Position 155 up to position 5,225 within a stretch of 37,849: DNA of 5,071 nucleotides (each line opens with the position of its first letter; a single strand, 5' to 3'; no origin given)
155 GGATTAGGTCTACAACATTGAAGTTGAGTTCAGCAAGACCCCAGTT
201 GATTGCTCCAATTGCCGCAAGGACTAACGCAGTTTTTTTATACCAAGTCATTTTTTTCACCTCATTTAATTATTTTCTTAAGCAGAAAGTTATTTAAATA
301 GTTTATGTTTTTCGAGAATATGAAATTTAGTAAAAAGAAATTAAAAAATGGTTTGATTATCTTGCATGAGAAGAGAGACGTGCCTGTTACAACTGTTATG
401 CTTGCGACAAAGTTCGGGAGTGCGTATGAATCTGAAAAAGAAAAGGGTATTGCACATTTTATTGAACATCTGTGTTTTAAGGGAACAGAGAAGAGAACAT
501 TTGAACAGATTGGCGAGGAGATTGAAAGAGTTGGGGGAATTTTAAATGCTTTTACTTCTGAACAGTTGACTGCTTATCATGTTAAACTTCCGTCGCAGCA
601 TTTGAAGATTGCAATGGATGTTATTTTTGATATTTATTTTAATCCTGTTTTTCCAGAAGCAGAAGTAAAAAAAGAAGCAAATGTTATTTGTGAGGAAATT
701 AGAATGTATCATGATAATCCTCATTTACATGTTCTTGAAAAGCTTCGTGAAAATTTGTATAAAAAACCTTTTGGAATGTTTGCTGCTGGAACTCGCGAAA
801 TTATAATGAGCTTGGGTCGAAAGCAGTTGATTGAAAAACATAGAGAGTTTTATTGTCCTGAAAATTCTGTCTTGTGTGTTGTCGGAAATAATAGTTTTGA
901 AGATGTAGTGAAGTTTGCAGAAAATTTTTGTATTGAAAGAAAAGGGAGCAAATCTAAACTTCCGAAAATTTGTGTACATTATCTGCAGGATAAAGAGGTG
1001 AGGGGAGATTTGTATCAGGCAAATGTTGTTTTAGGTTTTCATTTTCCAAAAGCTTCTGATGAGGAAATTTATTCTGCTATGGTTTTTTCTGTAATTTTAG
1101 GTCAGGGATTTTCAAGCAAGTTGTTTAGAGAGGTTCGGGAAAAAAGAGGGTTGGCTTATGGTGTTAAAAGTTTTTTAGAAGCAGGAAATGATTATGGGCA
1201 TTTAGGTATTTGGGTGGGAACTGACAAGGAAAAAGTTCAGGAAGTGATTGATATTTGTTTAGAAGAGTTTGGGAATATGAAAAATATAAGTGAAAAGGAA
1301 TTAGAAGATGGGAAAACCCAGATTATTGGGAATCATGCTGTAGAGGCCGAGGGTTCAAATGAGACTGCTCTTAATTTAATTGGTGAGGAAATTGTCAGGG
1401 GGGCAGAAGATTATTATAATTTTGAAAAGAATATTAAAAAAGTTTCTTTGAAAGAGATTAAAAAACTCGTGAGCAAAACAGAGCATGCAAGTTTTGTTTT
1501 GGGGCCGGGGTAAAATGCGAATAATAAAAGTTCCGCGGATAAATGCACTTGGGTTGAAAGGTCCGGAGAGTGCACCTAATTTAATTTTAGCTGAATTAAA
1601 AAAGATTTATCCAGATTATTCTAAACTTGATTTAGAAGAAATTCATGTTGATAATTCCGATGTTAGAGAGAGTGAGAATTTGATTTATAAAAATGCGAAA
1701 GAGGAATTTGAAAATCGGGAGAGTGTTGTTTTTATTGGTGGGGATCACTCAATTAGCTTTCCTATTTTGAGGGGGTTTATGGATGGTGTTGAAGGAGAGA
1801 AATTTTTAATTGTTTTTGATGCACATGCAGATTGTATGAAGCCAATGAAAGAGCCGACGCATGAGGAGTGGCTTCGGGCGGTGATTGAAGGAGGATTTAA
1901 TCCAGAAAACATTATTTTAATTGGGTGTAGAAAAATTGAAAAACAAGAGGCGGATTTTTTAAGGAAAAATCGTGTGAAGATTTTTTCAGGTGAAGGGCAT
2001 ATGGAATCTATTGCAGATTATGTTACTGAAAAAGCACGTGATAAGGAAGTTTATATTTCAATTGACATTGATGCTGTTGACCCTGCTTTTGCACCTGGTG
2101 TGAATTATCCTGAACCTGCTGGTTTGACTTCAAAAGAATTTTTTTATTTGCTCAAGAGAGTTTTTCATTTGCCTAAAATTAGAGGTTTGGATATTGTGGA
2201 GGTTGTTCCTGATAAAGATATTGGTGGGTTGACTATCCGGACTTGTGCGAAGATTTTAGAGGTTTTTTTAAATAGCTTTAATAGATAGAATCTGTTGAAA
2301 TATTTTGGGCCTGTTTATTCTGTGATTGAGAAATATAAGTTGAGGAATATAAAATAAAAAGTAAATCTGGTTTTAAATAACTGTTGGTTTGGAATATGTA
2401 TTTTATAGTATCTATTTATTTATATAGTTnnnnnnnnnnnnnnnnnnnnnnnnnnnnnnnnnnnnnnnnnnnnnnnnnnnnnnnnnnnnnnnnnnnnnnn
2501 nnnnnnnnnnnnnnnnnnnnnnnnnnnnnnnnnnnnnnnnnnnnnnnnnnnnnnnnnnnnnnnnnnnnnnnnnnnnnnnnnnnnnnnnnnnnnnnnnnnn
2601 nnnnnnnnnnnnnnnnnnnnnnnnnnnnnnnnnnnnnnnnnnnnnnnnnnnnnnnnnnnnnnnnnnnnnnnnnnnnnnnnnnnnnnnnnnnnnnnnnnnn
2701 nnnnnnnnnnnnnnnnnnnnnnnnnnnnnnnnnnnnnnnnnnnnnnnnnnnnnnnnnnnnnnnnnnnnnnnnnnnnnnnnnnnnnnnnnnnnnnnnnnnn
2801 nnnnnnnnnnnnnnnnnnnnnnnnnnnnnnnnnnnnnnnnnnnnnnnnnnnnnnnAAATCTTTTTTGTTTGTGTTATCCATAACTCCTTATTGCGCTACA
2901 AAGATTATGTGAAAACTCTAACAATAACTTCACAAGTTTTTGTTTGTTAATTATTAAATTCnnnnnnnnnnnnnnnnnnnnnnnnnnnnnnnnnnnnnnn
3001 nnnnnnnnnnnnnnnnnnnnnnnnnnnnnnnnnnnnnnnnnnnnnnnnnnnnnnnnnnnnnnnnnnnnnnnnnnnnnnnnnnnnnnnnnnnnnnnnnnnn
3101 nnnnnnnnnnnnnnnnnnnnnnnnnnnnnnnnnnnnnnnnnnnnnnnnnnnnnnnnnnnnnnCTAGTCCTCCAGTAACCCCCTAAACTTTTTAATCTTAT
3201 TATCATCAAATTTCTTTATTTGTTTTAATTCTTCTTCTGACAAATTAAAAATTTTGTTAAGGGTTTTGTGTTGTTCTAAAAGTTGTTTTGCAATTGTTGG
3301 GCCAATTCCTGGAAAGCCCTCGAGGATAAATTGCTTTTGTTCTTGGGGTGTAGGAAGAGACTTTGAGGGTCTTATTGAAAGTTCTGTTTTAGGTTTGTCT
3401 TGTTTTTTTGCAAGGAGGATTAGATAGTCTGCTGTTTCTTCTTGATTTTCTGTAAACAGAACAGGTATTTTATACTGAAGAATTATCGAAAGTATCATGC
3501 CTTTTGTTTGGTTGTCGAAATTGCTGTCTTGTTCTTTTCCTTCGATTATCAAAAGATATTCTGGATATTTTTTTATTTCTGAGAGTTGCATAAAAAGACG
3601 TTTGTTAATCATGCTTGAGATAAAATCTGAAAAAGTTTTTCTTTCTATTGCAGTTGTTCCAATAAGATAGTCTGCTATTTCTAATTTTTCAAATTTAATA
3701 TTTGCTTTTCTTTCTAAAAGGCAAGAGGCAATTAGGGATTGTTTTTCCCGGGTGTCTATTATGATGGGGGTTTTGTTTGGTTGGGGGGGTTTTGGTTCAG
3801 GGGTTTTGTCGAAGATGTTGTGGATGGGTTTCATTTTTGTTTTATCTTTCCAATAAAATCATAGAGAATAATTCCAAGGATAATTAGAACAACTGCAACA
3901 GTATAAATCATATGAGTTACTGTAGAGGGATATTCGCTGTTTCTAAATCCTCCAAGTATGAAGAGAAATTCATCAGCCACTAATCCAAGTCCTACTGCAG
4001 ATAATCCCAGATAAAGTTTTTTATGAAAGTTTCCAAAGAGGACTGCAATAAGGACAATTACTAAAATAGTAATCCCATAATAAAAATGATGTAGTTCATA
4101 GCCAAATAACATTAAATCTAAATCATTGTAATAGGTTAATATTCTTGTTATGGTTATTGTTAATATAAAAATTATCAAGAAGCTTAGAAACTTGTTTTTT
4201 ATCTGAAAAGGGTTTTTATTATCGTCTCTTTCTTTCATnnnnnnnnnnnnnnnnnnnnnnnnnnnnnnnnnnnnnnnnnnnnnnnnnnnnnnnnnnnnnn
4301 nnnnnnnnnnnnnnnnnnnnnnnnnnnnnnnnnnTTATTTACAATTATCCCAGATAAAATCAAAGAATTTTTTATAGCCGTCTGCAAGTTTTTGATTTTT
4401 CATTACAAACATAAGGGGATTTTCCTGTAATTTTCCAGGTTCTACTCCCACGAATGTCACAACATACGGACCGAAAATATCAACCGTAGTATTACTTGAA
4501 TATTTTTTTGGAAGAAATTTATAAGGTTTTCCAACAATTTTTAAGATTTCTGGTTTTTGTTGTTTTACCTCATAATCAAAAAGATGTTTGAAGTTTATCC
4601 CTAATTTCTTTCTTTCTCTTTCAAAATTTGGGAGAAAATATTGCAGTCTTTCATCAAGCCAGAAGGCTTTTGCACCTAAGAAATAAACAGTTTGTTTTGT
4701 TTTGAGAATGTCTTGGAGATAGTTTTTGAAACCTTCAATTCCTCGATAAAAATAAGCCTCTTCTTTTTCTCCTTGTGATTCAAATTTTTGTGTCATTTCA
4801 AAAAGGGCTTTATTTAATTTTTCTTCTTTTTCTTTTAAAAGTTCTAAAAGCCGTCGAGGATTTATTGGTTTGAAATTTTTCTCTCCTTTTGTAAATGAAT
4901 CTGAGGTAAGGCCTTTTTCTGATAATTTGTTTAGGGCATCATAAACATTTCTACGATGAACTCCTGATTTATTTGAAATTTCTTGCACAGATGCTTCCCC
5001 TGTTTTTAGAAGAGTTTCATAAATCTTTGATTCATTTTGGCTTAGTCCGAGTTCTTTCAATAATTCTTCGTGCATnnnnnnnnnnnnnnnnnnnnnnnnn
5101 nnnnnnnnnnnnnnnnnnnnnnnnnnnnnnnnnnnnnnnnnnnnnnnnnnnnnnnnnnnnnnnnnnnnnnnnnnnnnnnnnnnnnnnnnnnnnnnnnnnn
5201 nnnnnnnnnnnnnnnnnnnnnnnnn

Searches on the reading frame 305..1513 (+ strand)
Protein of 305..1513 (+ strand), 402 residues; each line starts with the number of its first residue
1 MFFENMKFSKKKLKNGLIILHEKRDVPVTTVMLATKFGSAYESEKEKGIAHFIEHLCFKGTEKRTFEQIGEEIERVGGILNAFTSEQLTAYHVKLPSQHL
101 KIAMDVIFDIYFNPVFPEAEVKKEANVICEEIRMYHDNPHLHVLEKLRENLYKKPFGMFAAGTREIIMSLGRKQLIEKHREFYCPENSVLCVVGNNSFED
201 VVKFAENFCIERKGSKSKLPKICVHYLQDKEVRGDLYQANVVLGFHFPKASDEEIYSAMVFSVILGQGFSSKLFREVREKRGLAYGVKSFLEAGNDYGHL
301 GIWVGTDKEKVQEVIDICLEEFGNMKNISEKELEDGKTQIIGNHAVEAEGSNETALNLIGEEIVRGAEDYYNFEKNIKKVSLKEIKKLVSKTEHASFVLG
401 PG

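Call 31: search_protein_families(library=pfam, proteins=[window:305-1513:+], max_evalue=0.01)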
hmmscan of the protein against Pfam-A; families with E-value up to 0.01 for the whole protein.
window:305-1513:+ (402 aa): 3 families
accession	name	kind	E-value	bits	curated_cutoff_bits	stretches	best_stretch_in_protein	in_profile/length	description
PF05193.26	Peptidase_M16_C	-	5.4e-34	118.1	23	1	170-339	2-180/181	Peptidase M16 inactive domain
PF00675.25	Peptidase_M16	-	6.1e-34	117.5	22.3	1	19-154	3-139/149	Insulinase (Peptidase family M16)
PF22456.1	PqqF-like_C_4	-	0.0063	17.1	27.5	0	265-348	2-89/100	PQQ synthase PqqF-like, C-terminal lobe domain 4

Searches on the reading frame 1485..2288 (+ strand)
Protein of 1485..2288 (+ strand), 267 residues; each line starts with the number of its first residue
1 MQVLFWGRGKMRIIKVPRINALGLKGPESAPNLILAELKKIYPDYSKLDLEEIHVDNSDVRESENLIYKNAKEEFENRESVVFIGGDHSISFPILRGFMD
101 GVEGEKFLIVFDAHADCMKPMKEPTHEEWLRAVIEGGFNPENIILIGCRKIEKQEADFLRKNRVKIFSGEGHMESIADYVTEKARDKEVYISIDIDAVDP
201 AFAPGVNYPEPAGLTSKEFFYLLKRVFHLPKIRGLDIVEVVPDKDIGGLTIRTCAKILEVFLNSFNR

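Call 31: search_protein_families(library=pfam, proteins=[window:1485-2288:+], max_evalue=0.01)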
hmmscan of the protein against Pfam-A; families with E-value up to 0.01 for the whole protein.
window:1485-2288:+ (267 aa): 1 family
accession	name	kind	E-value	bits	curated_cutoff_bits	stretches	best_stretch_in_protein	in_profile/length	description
PF00491.26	Arginase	-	2.1e-49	168.9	22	1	42-259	48-275/280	Arginase family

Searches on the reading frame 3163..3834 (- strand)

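Call 31: search_protein_families(library=pfam, proteins=[window:3163-3834:-], max_evalue=0.01)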
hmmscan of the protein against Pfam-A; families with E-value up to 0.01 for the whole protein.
window:3163-3834:- (223 aa): 5 families
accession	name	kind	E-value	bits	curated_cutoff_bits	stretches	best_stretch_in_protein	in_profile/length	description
PF02732.21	ERCC4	-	7.8e-24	84.6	24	1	26-138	1-137/140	ERCC4 domain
PF14520.12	HHH_5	-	5.9e-05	23.9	27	1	171-211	4-45/57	Helix-hairpin-helix domain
PF12826.13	HHH_2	-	0.00066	20.2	27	1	173-207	7-41/64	Helix-hairpin-helix motif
PF01367.25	5_3_exonuc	-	0.0015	19.5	40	1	172-210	21-61/97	5'-3' exonuclease, C-terminal SAM fold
PF12836.13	HHH_3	-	0.0059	17.1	27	0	171-221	16-64/65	Helix-hairpin-helix motif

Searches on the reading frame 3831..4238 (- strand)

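Call 31: search_protein_families(library=pfam, proteins=[window:3831-4238:-], max_evalue=0.01)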
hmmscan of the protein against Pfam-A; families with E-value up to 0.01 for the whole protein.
window:3831-4238:- (135 aa): 1 family
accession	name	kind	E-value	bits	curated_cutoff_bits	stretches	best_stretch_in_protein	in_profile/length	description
PF18303.6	Saf_2TM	-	0.0034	17.7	29.5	1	96-134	56-96/152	SAVED-fused 2TM effector domain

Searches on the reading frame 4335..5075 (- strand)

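Call 70: search_protein_families(library=pfam, proteins=[window:4335-5075:-], max_evalue=0.01)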
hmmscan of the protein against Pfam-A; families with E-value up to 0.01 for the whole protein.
window:4335-5075:- (246 aa): 7 families
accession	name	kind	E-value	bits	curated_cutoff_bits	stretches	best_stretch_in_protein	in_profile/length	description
PF01978.25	TrmB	-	5.4e-17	61.8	25.6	1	6-73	1-67/68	Sugar-specific transcriptional regulator TrmB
PF13412.12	HTH_24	-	0.00014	21.8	21.9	1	12-56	2-46/48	Winged helix-turn-helix DNA-binding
PF08279.18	HTH_11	-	0.00087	19.6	25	1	16-56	3-44/55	HTH domain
PF21476.4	PF0610-like_N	-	0.0017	19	33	1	17-50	5-37/50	PF0610-like, N-terminal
PF13730.12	HTH_36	-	0.0021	18.3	25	1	28-56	26-54/55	Helix-turn-helix domain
PF02002.24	TFIIE_alpha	-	0.0047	17.2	22.9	0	13-93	13-98/105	TFIIE alpha subunit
PF13551.12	HTH_29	-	0.0091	16.5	28.1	0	22-56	7-41/64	Winged helix-turn helix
